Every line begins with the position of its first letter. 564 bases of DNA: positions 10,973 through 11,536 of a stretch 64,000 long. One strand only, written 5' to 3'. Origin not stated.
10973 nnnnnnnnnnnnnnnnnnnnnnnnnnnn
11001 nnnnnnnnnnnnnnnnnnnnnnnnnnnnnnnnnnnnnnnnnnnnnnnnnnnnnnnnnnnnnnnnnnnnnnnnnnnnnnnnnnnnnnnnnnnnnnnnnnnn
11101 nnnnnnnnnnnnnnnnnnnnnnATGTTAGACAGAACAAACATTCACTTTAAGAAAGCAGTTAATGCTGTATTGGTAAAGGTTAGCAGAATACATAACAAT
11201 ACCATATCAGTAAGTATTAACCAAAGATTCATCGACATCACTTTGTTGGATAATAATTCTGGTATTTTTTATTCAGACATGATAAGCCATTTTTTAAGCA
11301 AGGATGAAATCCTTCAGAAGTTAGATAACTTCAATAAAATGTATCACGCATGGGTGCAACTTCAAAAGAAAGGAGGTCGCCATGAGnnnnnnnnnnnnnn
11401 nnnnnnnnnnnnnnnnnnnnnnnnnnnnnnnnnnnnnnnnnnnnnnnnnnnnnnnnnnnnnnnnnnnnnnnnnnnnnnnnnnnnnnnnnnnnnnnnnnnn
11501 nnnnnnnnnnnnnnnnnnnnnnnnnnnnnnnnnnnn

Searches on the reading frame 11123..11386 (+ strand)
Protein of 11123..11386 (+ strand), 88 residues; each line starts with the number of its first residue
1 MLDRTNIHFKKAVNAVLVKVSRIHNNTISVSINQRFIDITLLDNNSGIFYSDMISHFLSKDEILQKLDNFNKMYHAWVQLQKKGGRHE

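Call 22: search_protein_families(library=phrogs, proteins=[window:11123-11386:+], max_evalue=0.001)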
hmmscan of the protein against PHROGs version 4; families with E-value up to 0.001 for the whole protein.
window:11123-11386:+ (88 aa): 0 families

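Call 23: search_protein_families(library=pfam, proteins=[window:11123-11386:+], max_evalue=0.01)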
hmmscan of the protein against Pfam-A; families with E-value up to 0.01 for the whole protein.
window:11123-11386:+ (88 aa): 1 family
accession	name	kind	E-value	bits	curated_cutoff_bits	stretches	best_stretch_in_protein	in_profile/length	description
PF25172.1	Beta-prop_WDR3_2nd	-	0.0079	15.9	140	1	27-59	138-170/293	WDR3 second beta-propeller domain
